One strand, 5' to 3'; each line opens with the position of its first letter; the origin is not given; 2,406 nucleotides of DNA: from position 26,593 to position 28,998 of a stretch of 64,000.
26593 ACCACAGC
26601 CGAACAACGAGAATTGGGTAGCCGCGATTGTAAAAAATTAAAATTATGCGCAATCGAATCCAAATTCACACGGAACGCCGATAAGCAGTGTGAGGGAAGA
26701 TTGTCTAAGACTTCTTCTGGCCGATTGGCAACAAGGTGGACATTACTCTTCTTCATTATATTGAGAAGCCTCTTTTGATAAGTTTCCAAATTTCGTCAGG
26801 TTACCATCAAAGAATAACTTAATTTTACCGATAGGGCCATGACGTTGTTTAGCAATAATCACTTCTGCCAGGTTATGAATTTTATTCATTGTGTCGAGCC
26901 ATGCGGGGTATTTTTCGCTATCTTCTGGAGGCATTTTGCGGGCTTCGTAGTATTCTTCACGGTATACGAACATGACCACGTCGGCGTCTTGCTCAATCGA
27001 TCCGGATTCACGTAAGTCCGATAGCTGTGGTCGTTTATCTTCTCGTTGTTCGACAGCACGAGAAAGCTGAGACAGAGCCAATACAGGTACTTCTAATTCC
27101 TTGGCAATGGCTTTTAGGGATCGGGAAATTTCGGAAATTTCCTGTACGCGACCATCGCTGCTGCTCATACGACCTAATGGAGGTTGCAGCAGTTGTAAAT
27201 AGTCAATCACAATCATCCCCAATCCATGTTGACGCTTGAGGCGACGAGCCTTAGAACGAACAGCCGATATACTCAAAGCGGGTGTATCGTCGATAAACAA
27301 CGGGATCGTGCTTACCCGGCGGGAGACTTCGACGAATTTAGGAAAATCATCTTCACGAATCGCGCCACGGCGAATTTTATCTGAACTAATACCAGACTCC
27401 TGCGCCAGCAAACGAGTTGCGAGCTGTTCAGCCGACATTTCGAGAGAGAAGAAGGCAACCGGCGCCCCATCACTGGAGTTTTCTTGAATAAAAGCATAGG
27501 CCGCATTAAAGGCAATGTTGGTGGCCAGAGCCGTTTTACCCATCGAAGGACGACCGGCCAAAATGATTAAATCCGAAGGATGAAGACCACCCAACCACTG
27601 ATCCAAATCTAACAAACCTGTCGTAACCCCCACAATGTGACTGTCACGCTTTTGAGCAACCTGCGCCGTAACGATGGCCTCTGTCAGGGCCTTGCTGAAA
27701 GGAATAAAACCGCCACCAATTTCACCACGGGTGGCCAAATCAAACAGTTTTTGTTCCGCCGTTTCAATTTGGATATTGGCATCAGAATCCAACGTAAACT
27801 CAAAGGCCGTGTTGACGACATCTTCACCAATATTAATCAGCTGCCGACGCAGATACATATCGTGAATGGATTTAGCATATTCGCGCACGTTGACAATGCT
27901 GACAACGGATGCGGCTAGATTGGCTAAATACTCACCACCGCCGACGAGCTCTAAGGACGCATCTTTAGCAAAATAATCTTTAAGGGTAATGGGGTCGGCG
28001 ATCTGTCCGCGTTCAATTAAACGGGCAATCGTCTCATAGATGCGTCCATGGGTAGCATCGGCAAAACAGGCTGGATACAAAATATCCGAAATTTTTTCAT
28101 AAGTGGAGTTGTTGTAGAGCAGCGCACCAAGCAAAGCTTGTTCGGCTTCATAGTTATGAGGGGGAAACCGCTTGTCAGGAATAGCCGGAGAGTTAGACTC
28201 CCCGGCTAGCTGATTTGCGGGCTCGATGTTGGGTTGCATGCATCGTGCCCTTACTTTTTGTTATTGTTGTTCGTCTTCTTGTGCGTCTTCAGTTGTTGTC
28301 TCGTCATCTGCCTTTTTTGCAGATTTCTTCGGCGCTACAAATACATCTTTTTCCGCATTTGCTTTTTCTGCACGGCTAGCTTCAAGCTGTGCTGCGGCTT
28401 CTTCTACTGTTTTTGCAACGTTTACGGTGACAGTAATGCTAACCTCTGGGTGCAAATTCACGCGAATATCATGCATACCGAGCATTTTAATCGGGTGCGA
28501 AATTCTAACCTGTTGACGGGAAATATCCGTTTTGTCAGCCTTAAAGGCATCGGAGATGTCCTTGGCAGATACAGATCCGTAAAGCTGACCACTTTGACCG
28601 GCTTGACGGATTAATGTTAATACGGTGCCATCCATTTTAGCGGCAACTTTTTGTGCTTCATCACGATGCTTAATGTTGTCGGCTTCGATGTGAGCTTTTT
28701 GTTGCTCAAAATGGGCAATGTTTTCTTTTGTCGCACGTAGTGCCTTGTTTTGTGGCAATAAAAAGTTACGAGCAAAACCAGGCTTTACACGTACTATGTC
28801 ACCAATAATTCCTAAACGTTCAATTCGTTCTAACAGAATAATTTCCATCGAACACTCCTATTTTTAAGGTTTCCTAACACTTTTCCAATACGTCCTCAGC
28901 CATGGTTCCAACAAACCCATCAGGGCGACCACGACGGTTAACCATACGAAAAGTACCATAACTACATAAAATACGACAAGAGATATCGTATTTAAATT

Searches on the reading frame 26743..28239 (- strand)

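Call 69: search_protein_families(library=pfam, proteins=[window:26743-28239:-], max_evalue=0.001)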
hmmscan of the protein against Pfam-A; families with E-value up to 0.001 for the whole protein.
window:26743-28239:- (498 aa): 3 families
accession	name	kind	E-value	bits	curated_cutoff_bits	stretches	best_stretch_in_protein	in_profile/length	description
PF03796.21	DnaB_C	-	9.2e-107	356.6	27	1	204-486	1-255/255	DnaB-like helicase C terminal domain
PF00772.26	DnaB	-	2.3e-29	101.9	23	1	26-127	2-103/103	DnaB-like helicase N terminal domain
PF13481.12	AAA_25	-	9e-15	55.2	27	1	218-391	28-189/195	AAA domain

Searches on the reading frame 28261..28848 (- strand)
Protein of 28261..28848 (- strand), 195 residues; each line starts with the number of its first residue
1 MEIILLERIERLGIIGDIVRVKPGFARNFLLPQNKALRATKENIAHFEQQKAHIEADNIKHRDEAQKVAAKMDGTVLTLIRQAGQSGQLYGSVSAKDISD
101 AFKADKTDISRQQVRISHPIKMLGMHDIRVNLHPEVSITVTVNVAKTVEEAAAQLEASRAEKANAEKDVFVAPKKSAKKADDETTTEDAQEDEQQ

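Call 69: search_protein_families(library=pfam, proteins=[window:28261-28848:-], max_evalue=0.001)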
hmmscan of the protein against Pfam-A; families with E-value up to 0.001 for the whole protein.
window:28261-28848:- (195 aa): 2 families
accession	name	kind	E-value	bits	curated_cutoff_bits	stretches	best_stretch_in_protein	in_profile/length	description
PF03948.19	Ribosomal_L9_C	-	1.5e-25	89.8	23.2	1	64-145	2-85/86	Ribosomal protein L9, C-terminal domain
PF01281.25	Ribosomal_L9_N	-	1.4e-20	73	20.7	1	1-47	1-47/47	Ribosomal protein L9, N-terminal domain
